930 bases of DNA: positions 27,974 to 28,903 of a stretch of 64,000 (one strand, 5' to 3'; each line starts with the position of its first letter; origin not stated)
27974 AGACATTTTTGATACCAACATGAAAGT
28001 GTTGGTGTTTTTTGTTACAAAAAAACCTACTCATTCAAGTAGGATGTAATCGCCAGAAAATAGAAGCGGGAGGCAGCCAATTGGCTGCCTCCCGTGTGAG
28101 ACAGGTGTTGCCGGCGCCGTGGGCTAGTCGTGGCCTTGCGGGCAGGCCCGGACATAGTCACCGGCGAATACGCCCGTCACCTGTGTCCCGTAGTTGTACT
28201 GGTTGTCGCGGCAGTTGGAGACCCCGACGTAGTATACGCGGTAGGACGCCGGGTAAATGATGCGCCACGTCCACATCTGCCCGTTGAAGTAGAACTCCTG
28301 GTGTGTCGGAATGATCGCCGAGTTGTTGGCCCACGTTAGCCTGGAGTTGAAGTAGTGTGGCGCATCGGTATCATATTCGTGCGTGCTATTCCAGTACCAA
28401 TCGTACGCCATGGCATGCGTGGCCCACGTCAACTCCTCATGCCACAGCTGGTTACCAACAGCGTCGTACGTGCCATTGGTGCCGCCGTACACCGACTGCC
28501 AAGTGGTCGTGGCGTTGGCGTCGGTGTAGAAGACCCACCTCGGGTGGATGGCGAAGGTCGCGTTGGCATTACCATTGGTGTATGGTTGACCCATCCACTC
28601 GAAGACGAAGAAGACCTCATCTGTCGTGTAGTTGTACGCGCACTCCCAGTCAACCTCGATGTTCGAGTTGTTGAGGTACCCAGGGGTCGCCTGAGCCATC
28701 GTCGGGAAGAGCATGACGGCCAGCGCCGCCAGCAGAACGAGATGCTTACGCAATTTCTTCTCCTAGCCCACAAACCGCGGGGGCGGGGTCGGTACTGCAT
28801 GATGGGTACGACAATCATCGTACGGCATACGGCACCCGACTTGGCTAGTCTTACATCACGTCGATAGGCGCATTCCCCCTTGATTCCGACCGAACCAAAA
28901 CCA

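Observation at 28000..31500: Two pairs of tandem paralogous secreted W/Y/N-rich proteins with conserved roughly 230-290-nt leaders, TTG starts and perfect palindromic terminators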

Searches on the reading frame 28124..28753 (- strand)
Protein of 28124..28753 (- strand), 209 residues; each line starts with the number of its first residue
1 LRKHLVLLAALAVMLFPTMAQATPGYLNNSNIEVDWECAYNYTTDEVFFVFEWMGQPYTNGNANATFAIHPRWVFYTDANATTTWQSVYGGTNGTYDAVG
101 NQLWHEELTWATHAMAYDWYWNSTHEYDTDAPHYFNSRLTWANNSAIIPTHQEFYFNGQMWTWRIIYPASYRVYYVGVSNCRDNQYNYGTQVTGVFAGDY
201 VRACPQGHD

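Call 9: search_protein_families(library=pfam, proteins=[window:28124-28753:-], max_evalue=1)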
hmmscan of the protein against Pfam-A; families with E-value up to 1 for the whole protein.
window:28124-28753:- (209 aa): 0 families

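Call 10: search_protein_families(library=ncbifam, proteins=[window:28124-28753:-], max_evalue=1)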
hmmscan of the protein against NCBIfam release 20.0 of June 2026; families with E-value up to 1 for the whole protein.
window:28124-28753:- (209 aa): 0 families

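Call 13: find_homologous_proteins(query=window:28124-28753:-)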
Query window:28124-28753:- (209 aa): 1 proteins with E <= 0.001 among 66 candidates.
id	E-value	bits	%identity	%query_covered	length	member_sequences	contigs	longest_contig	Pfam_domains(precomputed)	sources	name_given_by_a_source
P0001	1.2e-144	498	100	100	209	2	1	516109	-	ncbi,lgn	ncbi:MAG: hypothetical protein WC773_01925 [Patescibacteria group bacterium]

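Call 32: predict_structure(alignment_id=A2)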
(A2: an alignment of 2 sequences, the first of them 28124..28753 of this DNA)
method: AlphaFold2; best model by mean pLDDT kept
length: 209 residues; sequences in the alignment: 2
mean_pLDDT: 35.1   pTM: 0.26
mean pLDDT of the five models: 35.1, 32.6, 31.2, 29.2, 26.2
residues with pLDDT >= 90: 0; 70-90: 0; 50-70: 0; < 50: 209
segments of 3 or more residues with pLDDT < 50: 1-209
pLDDT, mean of each block of 10 residues (from residue 1): 32 25 25 41 41 40 37 43 41 32 34 37 36 41 33 26 32 42 37 32 28
secondary structure, 60 per line:
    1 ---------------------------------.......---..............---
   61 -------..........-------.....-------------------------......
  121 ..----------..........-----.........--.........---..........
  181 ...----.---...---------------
elements in order: E34-40 E44-57 E68-77 H85-89 E115-122 E133-142 E148-156 E159-167 E171-183 E192-194
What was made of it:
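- Closest known: Beta-sandwich carbohydrate-binding modules and lectin-like domains. Different: Pair A could not be modelled at all (call 32).
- TM-scores are 0.46 or less, rmsd is about 9 A, and the pair A model is unusable (pLDDT 35, call 32).
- Tried and rejected: The AlphaFold model of pair A has pLDDT 35 and was not used (call 32).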

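Call 41: search_protein_representatives(alignment_id=A2)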
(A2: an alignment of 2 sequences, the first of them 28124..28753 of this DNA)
Query: 2 sequences, 212 profile positions. Proteins with E-value up to 0.001 (for the whole library): 60; up to 1e-10: 2; up to 1e-30: 2. The best 60 are listed.
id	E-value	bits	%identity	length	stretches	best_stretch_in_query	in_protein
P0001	1.7e-124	429.7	-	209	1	1-212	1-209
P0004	2.3e-120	416.2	-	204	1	7-212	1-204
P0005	9.2e-10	54.8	-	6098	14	27-79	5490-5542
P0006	9.5e-09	51.5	-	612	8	72-102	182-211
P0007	2.7e-08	50.0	-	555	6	60-92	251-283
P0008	4.9e-08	49.2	-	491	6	61-97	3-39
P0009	5.4e-08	49.0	-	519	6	39-94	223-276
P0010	1.7e-07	47.4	-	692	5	60-95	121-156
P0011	4.1e-07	46.2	-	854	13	71-92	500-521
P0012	5.0e-07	45.9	-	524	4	6-101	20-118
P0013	5.5e-07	45.7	-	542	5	31-93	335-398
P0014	1.0e-06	44.8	-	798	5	1-94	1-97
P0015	2.0e-06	43.9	-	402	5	72-118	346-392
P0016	2.2e-06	43.8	-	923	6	57-93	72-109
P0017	2.5e-06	43.6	-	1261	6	71-98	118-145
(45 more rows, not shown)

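Call 42: search_protein_families(library=pfam, proteins=[P0006, P0007, P0008, P0009, P0010, P0012, P0013, P0014], max_evalue=0.001)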
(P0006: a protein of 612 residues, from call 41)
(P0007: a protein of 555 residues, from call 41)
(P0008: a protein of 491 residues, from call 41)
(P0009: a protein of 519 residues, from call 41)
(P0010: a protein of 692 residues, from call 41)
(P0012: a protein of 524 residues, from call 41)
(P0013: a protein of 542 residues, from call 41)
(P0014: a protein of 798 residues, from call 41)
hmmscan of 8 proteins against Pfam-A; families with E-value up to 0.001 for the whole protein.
P0006 (612 aa): 1 family
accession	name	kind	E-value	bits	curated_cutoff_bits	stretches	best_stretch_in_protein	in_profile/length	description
PF07081.18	DUF1349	-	5.9e-07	29.8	32.4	0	299-325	26-52/179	Protein of unknown function (DUF1349)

P0007 (555 aa): 3 families
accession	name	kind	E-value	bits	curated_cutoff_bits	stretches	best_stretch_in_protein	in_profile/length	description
PF24005.1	DUF7320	-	4.3e-11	43.1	27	0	160-184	52-76/78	Domain of unknown function (DUF7320)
PF00041.27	fn3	-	2.6e-09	37.6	25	1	441-526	1-83/84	Fibronectin type III domain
PF17164.10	DUF5122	-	3.1e-05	24.6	27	0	146-177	1-32/36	Domain of unknown function (DUF5122) beta-propeller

P0008 (491 aa): 2 families
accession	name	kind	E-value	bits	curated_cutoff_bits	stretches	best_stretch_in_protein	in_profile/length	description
PF00041.27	fn3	-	3e-07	31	25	1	404-487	2-82/84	Fibronectin type III domain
PF09837.15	DUF2064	-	4.1e-05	23.8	25.8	0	95-109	93-107/120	Uncharacterized protein conserved in bacteria (DUF2064)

P0009 (519 aa): 1 family
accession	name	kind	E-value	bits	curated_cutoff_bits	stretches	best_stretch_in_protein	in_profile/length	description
PF18962.6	Por_Secre_tail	-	7.9e-10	39.3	27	1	449-516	1-73/75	Secretion system C-terminal sorting domain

P0010 (692 aa): 2 families
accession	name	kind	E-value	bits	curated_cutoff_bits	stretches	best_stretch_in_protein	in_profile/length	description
PF13585.12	CHU_C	-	1.3e-23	83.4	27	1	604-690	3-86/86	CHU_C Type IX secretion signal domain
PF19081.6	Ig_7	-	5.9e-12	46.2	27.3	1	521-590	4-81/84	Ig-like domain CHU_C associated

P0012 (524 aa): 2 families
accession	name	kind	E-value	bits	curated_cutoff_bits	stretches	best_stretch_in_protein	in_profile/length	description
PF17164.10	DUF5122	-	0.00016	22.3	27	0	329-360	2-32/36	Domain of unknown function (DUF5122) beta-propeller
PF24005.1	DUF7320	-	0.00079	19.8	27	0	242-263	55-76/78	Domain of unknown function (DUF7320)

P0013 (542 aa): 5 families
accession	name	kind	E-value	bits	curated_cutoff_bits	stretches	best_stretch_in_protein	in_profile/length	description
PF00041.27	fn3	-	2.9e-13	50.3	25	1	37-119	2-81/84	Fibronectin type III domain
PF17164.10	DUF5122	-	1.6e-07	31.9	27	0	202-233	2-32/36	Domain of unknown function (DUF5122) beta-propeller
PF24005.1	DUF7320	-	0.00017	22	27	0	423-446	53-76/78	Domain of unknown function (DUF7320)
PF16656.11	Pur_ac_phosph_N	-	0.00021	22.2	30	1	41-114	4-87/93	Purple acid Phosphatase, N-terminal domain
PF25059.1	FN3_DSCAM-DSCAML_C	-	0.0004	21.1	39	0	54-113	12-71/89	DSCAM/DSCAML C-terminal Fn3-like domain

P0014 (798 aa): 1 family
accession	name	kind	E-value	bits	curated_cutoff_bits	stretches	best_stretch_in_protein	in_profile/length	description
PF18998.6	Flg_new_2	-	3.9e-06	27.2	23.6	0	498-553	15-71/73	Divergent InlB B-repeat domain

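Call 56: search_solved_structures(query=A2, max_evalue=10)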
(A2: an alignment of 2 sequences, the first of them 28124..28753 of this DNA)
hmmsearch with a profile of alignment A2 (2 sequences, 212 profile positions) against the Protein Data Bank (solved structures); distinct sequences matched with E-value up to 10: 2.
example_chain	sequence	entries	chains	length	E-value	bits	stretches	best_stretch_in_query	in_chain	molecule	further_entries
5lq3_A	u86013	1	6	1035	0.44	13.3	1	16-85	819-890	CmeB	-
5t0o_A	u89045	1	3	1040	0.44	13.3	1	16-85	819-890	CmeB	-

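Call 66: search_protein_families(library=phrogs, proteins=[window:28124-28753:-], max_evalue=0.01)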
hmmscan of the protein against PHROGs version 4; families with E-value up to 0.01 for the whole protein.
window:28124-28753:- (209 aa): 0 families

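Call 70: find_related_loci(query=A2, collection=viral_contigs, flank=5000)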
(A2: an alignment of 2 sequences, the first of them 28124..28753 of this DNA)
Query A2 (209 aa) in viral_contigs; peptide patterns used: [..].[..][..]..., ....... (x = any residue, [..] = any of these).
31 stretches matched a pattern, but none encodes a relative of the query by tblastn (E <= 1e-3).

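Call 82: list_cluster_members(proteins=[P0001, P0004, P0002, P0003])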
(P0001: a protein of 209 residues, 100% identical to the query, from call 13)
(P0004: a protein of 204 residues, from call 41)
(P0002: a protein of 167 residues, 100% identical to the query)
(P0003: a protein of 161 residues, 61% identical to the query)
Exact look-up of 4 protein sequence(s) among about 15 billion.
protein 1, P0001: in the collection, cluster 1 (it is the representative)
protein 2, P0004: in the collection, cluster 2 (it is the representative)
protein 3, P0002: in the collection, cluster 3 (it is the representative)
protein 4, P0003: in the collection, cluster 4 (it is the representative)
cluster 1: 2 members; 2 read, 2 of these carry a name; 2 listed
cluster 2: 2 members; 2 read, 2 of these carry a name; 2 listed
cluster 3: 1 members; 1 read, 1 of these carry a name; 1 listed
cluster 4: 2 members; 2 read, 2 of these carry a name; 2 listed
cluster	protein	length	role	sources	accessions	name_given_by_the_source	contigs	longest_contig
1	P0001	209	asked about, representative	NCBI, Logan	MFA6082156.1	MAG: hypothetical protein WC773_01925 [Patescibacteria group bacterium]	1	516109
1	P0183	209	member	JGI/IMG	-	hypothetical protein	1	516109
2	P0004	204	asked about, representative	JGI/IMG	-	hypothetical protein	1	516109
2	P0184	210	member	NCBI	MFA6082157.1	MAG: hypothetical protein WC773_01930 [Patescibacteria group bacterium]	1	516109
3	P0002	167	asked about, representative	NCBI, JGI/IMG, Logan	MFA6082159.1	MAG: hypothetical protein WC773_01940 [Patescibacteria group bacterium] | hypothetical protein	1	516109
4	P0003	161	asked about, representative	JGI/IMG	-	hypothetical protein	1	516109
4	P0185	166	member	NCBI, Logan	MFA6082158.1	MAG: hypothetical protein WC773_01935 [Patescibacteria group bacterium]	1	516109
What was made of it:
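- The GenBank gene calls have the same lengths (call 82).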

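Call 83: find_encoding_contigs(protein=P0001, flank=6000, max_places=6)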
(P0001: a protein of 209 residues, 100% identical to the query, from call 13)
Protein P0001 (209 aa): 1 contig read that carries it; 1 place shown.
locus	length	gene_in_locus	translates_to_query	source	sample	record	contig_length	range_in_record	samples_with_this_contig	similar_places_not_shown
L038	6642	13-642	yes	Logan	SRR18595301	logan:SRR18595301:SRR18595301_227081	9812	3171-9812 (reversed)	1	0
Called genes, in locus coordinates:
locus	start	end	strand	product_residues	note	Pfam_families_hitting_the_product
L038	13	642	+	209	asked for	-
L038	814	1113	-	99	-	PF01541:GIY-YIG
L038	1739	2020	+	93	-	-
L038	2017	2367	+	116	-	-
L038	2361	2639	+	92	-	-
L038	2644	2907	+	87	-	-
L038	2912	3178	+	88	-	-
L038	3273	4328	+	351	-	PF01087:GalP_UDP_transf, PF16285:DUF4931_N (faint), PF16268:DUF4921, PF02744:GalP_UDP_tr_C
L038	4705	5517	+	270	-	-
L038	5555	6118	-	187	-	PF00440:TetR_N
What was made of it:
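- The 207-nt repeats break short-read assemblies (call 83).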

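Call 92: search_dna_similar(query=window:28124-28753:-, collection=phages, mode=protein, max_evalue=0.01, max_rows=5)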
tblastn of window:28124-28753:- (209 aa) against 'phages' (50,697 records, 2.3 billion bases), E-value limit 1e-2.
No match.

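Call 94: search_dna_similar(query=window:28124-28753:-, collection=plasmids, mode=protein, max_evalue=0.01, max_rows=5)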
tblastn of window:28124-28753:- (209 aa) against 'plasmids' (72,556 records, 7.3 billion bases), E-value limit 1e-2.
No match.
